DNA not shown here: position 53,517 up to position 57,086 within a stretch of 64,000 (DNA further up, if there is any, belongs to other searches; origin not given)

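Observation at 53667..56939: Unusual multi-domain Ser/Thr kinase combining a cytoplasmic kinase, a PAP2-like membrane domain, a PhnD-like periplasmic binding domain and a C-terminal anchor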

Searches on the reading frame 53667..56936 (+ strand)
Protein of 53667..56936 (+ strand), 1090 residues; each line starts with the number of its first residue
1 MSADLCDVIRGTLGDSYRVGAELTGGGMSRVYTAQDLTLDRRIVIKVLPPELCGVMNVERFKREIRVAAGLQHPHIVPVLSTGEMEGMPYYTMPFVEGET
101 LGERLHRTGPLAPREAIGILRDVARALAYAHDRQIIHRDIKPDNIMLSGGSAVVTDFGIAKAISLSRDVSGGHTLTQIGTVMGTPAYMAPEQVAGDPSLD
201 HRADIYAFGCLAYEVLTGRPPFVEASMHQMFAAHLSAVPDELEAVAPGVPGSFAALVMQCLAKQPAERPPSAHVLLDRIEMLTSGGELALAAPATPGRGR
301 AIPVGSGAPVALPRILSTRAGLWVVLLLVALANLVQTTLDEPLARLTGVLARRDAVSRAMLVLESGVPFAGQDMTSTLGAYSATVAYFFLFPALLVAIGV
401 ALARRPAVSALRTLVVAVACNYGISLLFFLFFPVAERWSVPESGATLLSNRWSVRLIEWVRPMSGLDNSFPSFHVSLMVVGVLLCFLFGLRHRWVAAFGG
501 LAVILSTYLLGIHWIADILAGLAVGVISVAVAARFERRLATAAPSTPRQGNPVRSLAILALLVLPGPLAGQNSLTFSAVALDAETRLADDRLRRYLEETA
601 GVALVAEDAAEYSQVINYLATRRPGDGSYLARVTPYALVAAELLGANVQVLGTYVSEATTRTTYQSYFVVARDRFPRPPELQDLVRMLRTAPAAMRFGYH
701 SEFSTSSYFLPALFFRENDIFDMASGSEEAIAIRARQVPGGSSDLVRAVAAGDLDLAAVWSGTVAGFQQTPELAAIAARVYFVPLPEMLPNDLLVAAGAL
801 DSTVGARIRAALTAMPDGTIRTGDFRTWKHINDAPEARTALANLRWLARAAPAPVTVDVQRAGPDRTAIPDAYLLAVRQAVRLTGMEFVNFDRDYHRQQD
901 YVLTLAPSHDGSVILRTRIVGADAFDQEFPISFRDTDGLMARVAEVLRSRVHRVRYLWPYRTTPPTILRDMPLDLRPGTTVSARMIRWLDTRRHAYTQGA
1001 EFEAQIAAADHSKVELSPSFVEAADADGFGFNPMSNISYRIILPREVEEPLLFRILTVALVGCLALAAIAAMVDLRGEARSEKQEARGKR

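Call 5: search_protein_families(library=pfam, proteins=[window:53667-56936:+], max_evalue=1)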
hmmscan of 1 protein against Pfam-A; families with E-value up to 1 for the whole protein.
window:53667-56936:+ (1090 aa): 7 families
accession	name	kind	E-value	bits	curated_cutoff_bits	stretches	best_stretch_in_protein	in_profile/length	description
PF00069.31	Pkinase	-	2.5e-43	148.8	31.7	1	18-275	2-258/263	Protein kinase domain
PF07714.23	PK_Tyr_Ser-Thr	-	5.1e-28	98.5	23.1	1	22-272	6-252/258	Protein tyrosine and serine/threonine kinase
PF12974.12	Phosphonate-bd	-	5.7e-13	49.2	27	1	591-844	18-229/242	ABC transporter, phosphonate, periplasmic substrate-binding protein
PF01569.27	PAP2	-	1.6e-09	38.1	27.2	1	464-536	47-125/130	PAP2 superfamily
PF01636.29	APH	-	1.7e-08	35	23.2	2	29-131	11-108/239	Phosphotransferase enzyme family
PF14378.12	PAP2_3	-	5.9e-08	33.2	27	1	383-530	32-189/190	PAP2 superfamily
PF17667.7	Pkinase_fungal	-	0.00091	18.5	24.1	1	113-195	285-367/387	Fungal protein kinase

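Call 6: search_protein_families(library=ncbifam, proteins=[window:53667-56936:+], max_evalue=1)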
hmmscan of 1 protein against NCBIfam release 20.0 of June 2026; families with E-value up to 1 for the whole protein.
window:53667-56936:+ (1090 aa): 24 families
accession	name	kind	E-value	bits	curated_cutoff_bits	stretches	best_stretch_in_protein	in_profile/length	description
NF033483.0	PknB_PASTA_kin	equivalog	4.8e-82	276.8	450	1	12-286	4-272/563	Stk1 family PASTA domain-containing Ser/Thr kinase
NF052427.1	StpK7MSMEG_1200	equivalog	4.5e-56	190.6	900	1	16-276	8-262/601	serine/threonine protein kinase StpK7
NF047741.1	antiphage_MADS6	equivalog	4.8e-45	154.2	460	2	111-284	296-462/612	methylation-associated defense system protein kinase MAD6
NF009651.0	PRK13184.1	equivalog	8.6e-45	153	839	1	23-282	10-290/932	serine/threonine-protein kinase PknD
TIGR03903.1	TOMM_kin_cyc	equivalog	1.6e-44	152.1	705.75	1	41-282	4-247/1267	TOMM system kinase/cyclase fusion protein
NF033442.0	BREX_PglW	equivalog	5.5e-28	97.2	990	2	60-282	256-486/1391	BREX system serine/threonine kinase PglW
NF053615.1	SerThrKinAfsKStmc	equivalog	2.3e-23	82.8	1300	1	18-273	16-259/809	protein serine/threonine kinase AfsK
NF038150.1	lanthi_synth_IV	equivalog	6.4e-22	77.7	650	1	12-274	186-449/851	class IV lanthionine synthetase LanL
NF038151.1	lanthi_synth_III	equivalog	1.5e-11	43.4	575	1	27-270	235-472/833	class III lanthionine synthetase LanKC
TIGR03724.2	arch_bud32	equivalog_domain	1.2e-08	34.7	125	1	51-167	30-138/193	KEOPS complex kinase/ATPase Bud32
NF043056.1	T4SS_LegK1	equivalog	1.2e-08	34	550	1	131-210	206-278/516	Dot/Icm T4SS effector kinase LegK1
TIGR01098.1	3A0109s03R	subfamily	1.3e-07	31.4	112.05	1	571-814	30-252/253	phosphate/phosphite/phosphonate ABC transporter substrate-binding protein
NF011464.0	PRK14879.1-7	equivalog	5.6e-06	26.2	246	1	59-161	51-150/221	Kae1-associated kinase Bud32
NF007174.0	PRK09605.1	equivalog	7.1e-06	24.8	447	1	49-164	371-477/535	bifunctional N(6)-L-threonylcarbamoyladenine synthase/serine/threonine protein kinase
NF011463.0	PRK14879.1-4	equivalog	1.2e-05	24.8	188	1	42-168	46-168/237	Kae1-associated kinase Bud32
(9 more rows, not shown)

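Call 49: predict_structure(alignment_id=A3)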
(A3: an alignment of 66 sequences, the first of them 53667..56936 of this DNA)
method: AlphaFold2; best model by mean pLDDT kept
length: 1090 residues; sequences in the alignment: 66
mean_pLDDT: 88.4   pTM: 0.67
mean pLDDT of the five models: 88.4, 88.0, 87.8, 87.0, 86.5
residues with pLDDT >= 90: 761; 70-90: 236; 50-70: 21; < 50: 72
segments of 3 or more residues with pLDDT < 50: 162-179, 291-311, 541-571
pLDDT, mean of each block of 10 residues (from residue 1): 79 94 84 94 94 76 83 93 92 94 96 96 96 87 94 82 47 44 84 84 96 97 91 94 95 96 96 96 76 33 32 78 94 87 81 87 85 93 95 96 94 96 91 87 88 81 74 95 97 96 96 93 97 86 39 41 41 81 89 97 89 90 87 95 95 95 98 97 97 96 92 95 92 94 96 97 94 97 97 95 94 96 95 96 90 91 91 97 91 96 92 94 94 92 93 95 93 92 95 93 96 94 86 94 92 96 97 92 80
secondary structure, 60 per line:
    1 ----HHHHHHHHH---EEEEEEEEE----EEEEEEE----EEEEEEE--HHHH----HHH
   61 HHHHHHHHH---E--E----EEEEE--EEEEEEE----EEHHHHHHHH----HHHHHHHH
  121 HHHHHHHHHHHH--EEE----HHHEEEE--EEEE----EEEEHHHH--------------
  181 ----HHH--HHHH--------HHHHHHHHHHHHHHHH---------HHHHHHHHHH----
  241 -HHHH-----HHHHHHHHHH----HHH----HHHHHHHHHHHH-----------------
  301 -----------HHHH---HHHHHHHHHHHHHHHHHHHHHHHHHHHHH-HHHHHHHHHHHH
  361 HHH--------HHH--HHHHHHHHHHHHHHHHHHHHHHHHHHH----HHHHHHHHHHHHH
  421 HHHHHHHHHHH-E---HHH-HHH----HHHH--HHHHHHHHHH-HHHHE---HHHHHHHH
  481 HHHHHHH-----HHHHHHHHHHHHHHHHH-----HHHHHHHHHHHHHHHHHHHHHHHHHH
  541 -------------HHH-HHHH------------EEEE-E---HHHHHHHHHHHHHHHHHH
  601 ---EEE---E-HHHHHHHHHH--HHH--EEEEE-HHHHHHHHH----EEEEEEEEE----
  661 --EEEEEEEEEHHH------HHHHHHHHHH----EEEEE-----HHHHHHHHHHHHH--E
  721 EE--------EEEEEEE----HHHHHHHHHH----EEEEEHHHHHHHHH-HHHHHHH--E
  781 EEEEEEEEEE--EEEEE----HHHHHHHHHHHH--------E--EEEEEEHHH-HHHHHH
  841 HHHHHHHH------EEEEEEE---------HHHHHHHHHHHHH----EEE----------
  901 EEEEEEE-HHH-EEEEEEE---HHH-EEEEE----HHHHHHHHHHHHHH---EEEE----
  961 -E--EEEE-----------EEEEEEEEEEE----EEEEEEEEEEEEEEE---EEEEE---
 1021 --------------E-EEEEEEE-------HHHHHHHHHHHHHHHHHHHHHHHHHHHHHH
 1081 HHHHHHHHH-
elements in order (helices of 4 or more, strands of 3 or more residues): H5-13 E17-25 E30-36 E41-47 H50-53 H58-69 E81-85 E88-94 H101-108 H113-132 E135-137 E145-148 E151-154 E159-162 H163-166 H190-193 H202-217 H227-236 H242-245 H251-260 H272-283 H312-315 H319-347 H349-363 H377-403 H408-431 H448-451 H454-463 H465-468 H473-487 H493-509 H515-540 H558-561 E574-577 H583-600 E604-606 H612-621 E629-633 H635-643 E648-656 E663-671 H681-690 E695-699 H705-717 E720-722 E731-737 H742-751 E756-760 H761-769 H771-777 E780-790 E793-797 H802-813 E825-830 H835-848 E855-861 H871-883 E888-890 E901-907 E913-919 E927-931 H936-949 E953-956 E965-968 E980-990 E995-1009 E1013-1017 E1037-1043 H1051-1089

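Call 55: search_protein_families(library=padloc, proteins=[window:53667-56936:+], max_evalue=0.001)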
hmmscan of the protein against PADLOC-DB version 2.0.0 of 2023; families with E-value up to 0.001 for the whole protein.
window:53667-56936:+ (1090 aa): 33 families (the best 25 are shown)
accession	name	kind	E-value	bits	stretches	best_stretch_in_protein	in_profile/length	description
PDLC04053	PD-T4-6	-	1.6e-85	285.3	1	15-295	9-284/311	-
PDLC04042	PD-T4-6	-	2.2e-84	281.5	1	12-284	6-274/292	-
PDLC04043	PD-T4-6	-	2.9e-83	278.4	1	15-291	15-286/452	-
PDLC04061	PD-T4-6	-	2.5e-80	269.4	1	13-281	14-282/510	-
PDLC04054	PD-T4-6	-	3.2e-79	264.9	1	11-314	6-311/347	-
PDLC04039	PD-T4-6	-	4.1e-73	244.9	1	7-273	6-266/458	-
PDLC04041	PD-T4-6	-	4.4e-68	228.5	1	11-281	24-292/443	-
PDLC04060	PD-T4-6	-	6e-67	224.6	1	11-283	4-270/486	-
PDLC04052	PD-T4-6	-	2.1e-66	223.1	1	12-286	6-280/496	-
PDLC04057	PD-T4-6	-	3.1e-63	212.3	1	12-277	5-265/443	-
PDLC04138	mad6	-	3.1e-62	209.4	1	12-284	48-315/659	mads_6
PDLC04047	PD-T4-6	-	1.9e-61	206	1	15-272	10-262/327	-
PDLC04040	PD-T4-6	-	3.1e-60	202.5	1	25-285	4-268/547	-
PDLC04048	PD-T4-6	-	6.3e-55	184.9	1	13-271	8-261/354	-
PDLC04050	PD-T4-6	-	3.5e-53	179.2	1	11-285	59-329/480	-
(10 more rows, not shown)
